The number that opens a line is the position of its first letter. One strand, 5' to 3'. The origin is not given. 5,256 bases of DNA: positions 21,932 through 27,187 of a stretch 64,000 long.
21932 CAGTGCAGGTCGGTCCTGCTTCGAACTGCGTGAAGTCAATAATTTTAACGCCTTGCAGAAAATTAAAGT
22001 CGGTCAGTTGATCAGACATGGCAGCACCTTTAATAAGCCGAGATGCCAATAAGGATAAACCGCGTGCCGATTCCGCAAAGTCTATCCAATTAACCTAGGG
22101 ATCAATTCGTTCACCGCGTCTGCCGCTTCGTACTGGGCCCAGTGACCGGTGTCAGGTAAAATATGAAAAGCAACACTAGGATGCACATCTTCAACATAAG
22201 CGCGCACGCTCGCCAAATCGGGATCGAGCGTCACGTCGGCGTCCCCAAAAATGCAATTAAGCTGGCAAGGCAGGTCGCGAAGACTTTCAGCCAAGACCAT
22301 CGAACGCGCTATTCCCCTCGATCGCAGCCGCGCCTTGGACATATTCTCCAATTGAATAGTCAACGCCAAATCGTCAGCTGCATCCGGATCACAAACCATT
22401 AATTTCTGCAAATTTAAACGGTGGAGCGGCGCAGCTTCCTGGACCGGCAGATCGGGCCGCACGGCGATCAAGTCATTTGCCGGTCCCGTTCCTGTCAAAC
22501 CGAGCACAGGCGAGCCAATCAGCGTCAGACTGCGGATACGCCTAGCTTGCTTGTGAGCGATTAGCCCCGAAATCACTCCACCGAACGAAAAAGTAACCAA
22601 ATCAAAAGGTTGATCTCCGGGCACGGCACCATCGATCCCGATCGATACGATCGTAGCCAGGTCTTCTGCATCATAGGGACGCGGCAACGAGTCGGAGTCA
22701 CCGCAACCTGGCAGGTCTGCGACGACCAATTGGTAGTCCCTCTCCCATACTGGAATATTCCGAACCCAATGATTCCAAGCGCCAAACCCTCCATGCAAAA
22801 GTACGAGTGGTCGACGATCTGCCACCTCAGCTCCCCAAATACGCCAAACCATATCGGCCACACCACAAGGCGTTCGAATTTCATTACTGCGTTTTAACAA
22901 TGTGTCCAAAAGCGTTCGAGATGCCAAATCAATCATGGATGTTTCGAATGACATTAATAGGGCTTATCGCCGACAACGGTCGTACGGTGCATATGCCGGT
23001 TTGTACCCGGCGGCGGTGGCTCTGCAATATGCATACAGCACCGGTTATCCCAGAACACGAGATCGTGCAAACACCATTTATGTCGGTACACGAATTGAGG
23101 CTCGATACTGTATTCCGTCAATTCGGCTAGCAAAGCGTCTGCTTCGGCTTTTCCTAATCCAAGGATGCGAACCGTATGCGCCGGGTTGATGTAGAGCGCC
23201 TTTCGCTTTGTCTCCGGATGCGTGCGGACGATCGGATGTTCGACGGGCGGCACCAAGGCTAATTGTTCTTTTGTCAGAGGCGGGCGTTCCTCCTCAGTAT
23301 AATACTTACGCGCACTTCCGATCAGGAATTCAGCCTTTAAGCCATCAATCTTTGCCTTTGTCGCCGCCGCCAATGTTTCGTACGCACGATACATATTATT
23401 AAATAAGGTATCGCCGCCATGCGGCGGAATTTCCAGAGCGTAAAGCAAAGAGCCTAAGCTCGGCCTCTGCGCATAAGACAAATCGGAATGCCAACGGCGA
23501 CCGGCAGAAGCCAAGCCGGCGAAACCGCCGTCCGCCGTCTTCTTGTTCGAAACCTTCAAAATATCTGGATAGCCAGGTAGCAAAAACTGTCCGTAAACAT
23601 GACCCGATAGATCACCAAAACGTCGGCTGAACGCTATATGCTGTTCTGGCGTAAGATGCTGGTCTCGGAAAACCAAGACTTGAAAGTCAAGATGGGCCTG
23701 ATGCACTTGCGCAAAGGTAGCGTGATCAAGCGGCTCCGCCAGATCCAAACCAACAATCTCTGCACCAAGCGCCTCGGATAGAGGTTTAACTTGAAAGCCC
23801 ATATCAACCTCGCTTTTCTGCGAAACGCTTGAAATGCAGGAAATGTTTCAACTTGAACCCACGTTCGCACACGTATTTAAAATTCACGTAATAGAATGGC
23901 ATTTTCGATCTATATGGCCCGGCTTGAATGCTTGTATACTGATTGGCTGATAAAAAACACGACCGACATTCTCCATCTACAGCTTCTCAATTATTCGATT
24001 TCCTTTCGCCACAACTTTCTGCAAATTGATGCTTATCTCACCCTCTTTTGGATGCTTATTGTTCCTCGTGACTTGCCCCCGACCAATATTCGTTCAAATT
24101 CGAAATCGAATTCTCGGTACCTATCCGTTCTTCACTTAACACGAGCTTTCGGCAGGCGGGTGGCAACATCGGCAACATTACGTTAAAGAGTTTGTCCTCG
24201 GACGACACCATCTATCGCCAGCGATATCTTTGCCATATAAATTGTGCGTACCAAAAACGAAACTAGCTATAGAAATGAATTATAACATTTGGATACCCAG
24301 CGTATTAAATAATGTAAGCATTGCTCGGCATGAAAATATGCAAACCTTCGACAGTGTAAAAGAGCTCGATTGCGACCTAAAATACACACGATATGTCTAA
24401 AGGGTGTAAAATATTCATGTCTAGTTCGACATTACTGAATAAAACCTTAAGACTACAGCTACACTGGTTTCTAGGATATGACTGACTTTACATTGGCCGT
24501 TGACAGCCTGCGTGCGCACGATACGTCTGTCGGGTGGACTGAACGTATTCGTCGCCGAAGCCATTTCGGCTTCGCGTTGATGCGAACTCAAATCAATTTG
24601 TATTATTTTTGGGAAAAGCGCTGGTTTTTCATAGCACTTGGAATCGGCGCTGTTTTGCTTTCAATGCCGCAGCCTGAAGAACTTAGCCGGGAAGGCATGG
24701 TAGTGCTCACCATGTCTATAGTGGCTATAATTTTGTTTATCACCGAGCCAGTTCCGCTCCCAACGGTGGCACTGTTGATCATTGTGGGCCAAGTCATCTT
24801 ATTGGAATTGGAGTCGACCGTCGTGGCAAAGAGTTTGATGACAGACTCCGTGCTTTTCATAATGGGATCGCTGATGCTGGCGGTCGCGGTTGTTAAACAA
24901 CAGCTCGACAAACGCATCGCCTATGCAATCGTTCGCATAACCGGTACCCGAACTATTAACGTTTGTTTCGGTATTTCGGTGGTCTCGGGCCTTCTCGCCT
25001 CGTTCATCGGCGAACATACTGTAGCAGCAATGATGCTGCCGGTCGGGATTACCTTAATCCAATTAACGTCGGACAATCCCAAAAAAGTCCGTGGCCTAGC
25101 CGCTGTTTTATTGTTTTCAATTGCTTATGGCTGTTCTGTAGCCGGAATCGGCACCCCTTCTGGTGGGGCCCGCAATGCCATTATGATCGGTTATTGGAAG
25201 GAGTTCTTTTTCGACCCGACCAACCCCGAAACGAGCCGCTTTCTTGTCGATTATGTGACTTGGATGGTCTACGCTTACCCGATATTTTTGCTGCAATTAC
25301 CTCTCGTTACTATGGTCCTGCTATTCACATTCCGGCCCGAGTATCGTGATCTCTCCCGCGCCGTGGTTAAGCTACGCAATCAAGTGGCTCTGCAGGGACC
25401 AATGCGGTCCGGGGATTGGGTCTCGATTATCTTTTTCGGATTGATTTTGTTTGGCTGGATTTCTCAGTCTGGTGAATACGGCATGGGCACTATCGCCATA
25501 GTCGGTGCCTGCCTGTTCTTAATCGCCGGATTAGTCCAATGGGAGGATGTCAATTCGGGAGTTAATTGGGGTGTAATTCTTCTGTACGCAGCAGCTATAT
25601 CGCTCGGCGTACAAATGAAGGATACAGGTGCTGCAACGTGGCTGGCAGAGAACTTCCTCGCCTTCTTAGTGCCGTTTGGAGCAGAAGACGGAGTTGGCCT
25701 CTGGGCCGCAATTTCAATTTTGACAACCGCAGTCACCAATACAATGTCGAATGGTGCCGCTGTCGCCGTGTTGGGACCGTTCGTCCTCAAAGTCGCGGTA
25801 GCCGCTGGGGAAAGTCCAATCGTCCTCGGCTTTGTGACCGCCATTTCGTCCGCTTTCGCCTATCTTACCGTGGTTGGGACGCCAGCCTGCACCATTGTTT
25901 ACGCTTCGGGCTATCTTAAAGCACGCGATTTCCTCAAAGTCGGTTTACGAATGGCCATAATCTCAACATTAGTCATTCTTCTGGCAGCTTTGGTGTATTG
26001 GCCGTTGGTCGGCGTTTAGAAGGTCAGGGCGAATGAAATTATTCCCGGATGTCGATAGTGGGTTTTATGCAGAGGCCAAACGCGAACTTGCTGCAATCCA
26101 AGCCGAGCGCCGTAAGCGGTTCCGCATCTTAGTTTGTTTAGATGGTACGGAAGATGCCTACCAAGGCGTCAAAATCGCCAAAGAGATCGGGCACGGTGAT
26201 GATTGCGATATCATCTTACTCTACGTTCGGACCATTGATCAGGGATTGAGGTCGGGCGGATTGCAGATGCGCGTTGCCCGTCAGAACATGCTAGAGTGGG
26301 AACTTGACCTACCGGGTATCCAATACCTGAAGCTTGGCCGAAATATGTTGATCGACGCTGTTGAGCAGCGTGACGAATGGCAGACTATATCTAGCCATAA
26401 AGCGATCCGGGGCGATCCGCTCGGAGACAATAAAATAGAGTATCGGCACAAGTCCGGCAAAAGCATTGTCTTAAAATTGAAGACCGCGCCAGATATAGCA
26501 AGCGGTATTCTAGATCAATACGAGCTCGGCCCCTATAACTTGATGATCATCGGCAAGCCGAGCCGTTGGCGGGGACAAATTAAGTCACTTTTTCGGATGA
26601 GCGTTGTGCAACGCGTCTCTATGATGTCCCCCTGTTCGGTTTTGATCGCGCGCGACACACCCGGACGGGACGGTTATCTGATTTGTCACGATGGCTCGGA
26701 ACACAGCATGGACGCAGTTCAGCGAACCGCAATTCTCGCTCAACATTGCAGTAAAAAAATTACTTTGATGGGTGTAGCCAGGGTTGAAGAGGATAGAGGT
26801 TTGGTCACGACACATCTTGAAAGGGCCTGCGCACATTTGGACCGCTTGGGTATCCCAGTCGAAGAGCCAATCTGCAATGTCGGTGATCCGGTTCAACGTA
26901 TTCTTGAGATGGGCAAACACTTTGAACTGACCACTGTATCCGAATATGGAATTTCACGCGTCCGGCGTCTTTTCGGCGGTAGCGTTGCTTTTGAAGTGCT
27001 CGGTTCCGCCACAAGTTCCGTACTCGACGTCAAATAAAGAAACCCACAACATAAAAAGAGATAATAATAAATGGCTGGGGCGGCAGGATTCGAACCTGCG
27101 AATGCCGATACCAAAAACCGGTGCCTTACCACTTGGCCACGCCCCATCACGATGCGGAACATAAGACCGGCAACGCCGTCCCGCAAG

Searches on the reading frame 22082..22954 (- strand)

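Call 40: search_protein_families(library=pfam, proteins=[window:22082-22954:-], max_evalue=0.00001)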
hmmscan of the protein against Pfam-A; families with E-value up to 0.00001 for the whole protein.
window:22082-22954:- (290 aa): 2 families
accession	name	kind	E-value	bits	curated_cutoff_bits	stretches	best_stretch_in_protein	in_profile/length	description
PF12697.13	Abhydrolase_6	-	6.7e-17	63.3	26.3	1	50-283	1-216/217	Alpha/beta hydrolase family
PF00561.26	Abhydrolase_1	-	1.9e-16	60.9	25.8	1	49-148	2-102/245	alpha/beta hydrolase fold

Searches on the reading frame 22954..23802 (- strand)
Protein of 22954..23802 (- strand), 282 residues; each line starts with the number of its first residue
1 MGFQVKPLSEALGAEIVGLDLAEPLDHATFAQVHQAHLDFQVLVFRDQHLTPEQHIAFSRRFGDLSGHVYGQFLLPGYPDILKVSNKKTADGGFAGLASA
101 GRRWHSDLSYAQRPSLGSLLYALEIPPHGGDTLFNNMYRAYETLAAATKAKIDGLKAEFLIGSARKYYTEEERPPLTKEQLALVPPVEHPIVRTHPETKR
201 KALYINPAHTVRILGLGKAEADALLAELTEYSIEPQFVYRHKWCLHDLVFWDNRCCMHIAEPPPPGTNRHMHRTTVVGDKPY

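Call 40: search_protein_families(library=pfam, proteins=[window:22954-23802:-], max_evalue=0.00001)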
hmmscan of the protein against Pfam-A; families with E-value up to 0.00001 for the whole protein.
window:22954-23802:- (282 aa): 1 family
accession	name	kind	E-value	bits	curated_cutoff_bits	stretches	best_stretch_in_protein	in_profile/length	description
PF02668.22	TauD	-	9.5e-72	242.5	27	1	4-275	1-267/267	Taurine catabolism dioxygenase TauD, TfdA family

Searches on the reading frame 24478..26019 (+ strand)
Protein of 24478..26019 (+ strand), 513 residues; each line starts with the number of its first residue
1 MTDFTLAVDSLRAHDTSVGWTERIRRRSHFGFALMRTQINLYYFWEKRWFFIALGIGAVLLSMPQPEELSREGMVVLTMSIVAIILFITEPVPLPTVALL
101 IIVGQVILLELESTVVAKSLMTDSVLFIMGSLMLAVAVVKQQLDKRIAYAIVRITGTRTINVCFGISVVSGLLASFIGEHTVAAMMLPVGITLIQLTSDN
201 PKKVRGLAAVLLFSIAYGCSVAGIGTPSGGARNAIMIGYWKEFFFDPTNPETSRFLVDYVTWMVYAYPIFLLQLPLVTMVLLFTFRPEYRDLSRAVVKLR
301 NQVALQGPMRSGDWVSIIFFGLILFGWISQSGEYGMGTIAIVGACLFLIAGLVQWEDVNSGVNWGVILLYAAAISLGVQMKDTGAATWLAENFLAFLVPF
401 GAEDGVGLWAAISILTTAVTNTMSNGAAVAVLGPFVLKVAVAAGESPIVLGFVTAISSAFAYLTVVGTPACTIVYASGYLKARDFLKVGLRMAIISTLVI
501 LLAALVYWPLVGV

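Call 40: search_protein_families(library=pfam, proteins=[window:24478-26019:+], max_evalue=0.00001)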
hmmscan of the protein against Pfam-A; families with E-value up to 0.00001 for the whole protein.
window:24478-26019:+ (513 aa): 2 families
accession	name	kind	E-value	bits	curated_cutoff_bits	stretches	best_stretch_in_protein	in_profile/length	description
PF00939.25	Na_sulph_symp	-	1.4e-55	189.7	27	1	51-512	8-470/472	Sodium:sulfate symporter transmembrane region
PF03600.22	CitMHS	-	1.6e-32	113.4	31.9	2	84-328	1-214/336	Citrate transporter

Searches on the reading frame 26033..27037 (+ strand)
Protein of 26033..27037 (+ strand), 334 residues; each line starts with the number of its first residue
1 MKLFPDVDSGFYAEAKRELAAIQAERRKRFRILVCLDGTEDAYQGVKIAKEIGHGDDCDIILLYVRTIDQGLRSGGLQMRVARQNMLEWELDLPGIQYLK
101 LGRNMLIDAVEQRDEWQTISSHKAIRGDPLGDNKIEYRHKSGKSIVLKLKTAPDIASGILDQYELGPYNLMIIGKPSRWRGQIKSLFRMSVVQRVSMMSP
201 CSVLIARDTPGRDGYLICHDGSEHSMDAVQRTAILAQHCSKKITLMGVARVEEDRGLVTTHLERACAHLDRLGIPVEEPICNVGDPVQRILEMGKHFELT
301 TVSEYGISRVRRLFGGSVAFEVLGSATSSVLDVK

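Call 40: search_protein_families(library=pfam, proteins=[window:26033-27037:+], max_evalue=0.00001)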
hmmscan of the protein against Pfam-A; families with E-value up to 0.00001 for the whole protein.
window:26033-27037:+ (334 aa): 1 family
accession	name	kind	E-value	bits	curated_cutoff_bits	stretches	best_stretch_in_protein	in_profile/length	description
PF00582.32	Usp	-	4.2e-15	57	24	1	31-207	4-141/141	Universal stress protein family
